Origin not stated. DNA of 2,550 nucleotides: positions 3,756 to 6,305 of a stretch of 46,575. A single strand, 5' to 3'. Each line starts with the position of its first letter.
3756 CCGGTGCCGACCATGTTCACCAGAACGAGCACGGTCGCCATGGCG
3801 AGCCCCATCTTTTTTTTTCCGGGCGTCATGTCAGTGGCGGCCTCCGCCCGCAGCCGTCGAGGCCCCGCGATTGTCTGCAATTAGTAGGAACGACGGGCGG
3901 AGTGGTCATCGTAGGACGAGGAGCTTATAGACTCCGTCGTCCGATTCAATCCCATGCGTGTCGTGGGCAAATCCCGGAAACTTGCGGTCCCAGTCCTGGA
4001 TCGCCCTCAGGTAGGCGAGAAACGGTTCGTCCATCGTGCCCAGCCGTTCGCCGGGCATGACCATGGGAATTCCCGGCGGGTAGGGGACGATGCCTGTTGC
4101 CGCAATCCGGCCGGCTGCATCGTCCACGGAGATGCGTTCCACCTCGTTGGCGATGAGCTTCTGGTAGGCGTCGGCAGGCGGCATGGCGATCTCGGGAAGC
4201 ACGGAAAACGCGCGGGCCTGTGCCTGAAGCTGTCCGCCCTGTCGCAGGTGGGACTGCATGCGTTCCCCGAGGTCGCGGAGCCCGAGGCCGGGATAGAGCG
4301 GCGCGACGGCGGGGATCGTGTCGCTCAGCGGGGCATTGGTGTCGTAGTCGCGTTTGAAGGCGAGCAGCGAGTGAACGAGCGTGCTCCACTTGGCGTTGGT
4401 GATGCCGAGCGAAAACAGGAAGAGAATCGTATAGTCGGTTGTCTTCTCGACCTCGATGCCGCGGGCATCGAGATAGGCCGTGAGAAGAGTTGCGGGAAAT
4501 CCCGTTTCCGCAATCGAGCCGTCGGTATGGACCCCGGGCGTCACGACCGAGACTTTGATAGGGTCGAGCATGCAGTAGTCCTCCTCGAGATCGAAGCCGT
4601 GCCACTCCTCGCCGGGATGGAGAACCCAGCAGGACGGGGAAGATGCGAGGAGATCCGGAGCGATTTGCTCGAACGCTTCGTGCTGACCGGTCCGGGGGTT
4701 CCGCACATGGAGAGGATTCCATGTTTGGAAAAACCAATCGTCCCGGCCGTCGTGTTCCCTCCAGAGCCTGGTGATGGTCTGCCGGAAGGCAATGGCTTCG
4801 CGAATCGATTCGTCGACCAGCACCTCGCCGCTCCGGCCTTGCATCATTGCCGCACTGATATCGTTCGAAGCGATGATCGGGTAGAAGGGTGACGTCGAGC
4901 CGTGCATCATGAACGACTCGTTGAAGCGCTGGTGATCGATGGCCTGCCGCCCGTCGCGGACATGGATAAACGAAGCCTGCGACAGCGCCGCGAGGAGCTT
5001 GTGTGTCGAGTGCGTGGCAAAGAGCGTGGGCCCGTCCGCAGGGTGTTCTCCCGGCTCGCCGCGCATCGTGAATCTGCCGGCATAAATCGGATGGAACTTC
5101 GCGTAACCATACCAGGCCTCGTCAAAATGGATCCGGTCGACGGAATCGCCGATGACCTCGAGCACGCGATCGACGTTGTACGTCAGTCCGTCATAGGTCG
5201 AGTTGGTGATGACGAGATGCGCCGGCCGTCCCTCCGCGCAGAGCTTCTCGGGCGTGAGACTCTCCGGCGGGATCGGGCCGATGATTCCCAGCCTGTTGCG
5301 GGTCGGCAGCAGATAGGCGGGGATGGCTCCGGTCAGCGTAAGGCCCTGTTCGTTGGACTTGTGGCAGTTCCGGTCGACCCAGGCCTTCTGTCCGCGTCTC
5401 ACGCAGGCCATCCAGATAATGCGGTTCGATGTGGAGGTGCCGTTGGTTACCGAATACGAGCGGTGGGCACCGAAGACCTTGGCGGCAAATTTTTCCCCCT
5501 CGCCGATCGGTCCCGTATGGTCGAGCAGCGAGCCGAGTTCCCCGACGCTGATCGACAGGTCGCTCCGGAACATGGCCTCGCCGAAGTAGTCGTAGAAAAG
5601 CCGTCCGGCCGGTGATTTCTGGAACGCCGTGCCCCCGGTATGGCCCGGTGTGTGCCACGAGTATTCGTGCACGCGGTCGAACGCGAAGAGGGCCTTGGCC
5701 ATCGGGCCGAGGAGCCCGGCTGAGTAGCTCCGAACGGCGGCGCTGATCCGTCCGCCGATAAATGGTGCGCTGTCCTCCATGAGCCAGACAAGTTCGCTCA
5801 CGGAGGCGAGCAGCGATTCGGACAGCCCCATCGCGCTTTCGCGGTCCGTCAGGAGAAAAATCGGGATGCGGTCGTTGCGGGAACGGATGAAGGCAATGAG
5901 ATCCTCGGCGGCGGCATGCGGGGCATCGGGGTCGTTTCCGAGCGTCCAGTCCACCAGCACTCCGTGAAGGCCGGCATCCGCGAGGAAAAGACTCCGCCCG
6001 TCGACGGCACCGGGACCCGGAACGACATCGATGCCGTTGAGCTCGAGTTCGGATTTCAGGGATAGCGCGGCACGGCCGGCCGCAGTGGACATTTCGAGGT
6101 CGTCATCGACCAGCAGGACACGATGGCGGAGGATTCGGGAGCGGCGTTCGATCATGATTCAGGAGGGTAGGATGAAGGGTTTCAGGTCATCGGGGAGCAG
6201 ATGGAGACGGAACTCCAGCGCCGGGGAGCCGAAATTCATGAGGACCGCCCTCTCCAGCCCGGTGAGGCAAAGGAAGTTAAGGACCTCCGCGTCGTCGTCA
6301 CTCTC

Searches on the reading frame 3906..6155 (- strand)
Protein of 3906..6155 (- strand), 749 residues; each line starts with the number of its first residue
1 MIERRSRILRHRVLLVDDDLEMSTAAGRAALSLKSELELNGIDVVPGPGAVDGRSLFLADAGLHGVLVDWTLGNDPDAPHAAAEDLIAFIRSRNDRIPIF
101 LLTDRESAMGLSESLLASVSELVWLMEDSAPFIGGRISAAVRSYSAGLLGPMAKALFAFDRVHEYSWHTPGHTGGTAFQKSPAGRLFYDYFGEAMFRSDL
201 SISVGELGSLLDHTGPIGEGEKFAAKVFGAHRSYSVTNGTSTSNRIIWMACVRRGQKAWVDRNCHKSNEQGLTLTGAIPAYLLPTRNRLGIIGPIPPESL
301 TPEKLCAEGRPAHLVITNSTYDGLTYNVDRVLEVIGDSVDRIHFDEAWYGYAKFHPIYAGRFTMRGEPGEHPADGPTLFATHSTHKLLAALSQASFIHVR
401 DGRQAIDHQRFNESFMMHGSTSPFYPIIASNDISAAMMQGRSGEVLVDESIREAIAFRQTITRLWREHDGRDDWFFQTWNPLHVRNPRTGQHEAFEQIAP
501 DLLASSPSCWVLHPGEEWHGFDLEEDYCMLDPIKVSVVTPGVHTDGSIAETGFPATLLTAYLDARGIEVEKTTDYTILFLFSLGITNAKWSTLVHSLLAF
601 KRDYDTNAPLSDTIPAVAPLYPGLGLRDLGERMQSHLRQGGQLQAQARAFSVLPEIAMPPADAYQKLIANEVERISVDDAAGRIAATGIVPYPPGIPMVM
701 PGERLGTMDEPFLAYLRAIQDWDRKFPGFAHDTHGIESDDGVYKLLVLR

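Call 76: search_protein_families(library=pfam, proteins=[window:3906-6155:-], max_evalue=0.00001)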
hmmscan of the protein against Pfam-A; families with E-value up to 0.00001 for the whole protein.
window:3906-6155:- (749 aa): 3 families
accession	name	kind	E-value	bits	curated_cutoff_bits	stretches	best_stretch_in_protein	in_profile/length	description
PF01276.26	OKR_DC_1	-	1.9e-153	511.6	27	1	151-588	2-416/417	Orn/Lys/Arg decarboxylase, major domain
PF03711.20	OKR_DC_1_C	-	3e-40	138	24.2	1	620-739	11-130/132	Orn/Lys/Arg decarboxylase, C-terminal domain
PF03709.21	OKR_DC_1_N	-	1.7e-17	64.1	29.3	1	27-144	3-111/111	Orn/Lys/Arg decarboxylase, N-terminal domain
